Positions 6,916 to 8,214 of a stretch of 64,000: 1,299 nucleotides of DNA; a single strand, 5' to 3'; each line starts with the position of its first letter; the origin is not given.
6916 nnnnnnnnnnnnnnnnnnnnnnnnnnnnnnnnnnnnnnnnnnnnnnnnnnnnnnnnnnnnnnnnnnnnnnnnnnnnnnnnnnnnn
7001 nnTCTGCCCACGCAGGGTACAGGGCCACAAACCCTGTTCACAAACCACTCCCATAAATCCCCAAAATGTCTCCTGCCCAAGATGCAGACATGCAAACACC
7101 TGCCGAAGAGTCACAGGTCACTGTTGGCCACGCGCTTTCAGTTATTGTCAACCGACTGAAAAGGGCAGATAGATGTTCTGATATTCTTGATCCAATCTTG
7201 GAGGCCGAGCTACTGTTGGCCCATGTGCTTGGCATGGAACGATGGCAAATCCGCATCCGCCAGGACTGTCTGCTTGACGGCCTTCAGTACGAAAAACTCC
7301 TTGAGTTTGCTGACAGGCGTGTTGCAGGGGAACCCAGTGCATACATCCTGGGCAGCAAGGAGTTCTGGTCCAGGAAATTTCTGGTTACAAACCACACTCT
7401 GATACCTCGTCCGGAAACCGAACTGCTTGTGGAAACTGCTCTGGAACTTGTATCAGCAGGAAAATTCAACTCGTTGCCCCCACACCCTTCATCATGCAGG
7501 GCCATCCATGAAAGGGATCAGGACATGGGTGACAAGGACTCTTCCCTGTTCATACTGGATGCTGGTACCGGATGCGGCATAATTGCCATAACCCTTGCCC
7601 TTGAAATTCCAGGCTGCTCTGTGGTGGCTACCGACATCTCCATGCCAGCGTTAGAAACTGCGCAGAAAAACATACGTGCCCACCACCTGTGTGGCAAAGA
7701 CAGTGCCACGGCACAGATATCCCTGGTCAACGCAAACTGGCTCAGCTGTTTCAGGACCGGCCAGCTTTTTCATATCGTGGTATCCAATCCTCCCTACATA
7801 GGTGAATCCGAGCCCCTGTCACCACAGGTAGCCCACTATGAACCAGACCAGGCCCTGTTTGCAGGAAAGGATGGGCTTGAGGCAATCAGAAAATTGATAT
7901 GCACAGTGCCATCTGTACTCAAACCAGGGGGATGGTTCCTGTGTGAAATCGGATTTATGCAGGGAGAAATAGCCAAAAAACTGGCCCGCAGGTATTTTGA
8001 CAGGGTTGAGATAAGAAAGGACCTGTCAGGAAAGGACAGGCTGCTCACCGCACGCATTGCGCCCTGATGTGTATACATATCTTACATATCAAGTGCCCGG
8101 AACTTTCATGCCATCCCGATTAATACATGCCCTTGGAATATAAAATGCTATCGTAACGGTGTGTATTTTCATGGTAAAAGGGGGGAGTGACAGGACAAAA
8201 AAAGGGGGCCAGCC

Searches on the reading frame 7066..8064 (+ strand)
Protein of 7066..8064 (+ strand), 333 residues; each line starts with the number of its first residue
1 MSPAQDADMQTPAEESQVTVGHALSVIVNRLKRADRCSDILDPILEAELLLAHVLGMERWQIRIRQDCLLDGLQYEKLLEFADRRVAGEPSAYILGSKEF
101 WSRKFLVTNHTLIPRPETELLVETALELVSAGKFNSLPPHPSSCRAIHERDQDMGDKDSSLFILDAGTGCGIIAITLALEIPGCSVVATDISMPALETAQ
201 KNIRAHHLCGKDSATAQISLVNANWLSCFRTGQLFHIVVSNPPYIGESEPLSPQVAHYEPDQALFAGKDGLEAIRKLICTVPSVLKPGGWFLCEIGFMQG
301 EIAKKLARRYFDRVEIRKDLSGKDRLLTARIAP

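Call 46: search_protein_families(library=pfam, proteins=[window:7066-8064:+], max_evalue=0.00001)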
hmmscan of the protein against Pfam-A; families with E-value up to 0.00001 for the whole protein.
window:7066-8064:+ (333 aa): 5 families
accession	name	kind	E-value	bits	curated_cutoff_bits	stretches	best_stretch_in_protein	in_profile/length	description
PF17827.6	PrmC_N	-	2.5e-14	54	23.4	1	26-96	5-71/71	PrmC N-terminal domain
PF05175.20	MTS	-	1.1e-09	38.6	23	1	162-245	34-109/170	Methyltransferase small domain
PF13649.12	Methyltransf_25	-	4.7e-07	30.8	27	1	163-217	1-47/97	Methyltransferase domain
PF10294.15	Methyltransf_16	-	7.3e-07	29.5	21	1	155-211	42-97/174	Lysine methyltransferase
PF13847.12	Methyltransf_31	-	9.9e-06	25.7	27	0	159-293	3-109/145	Methyltransferase domain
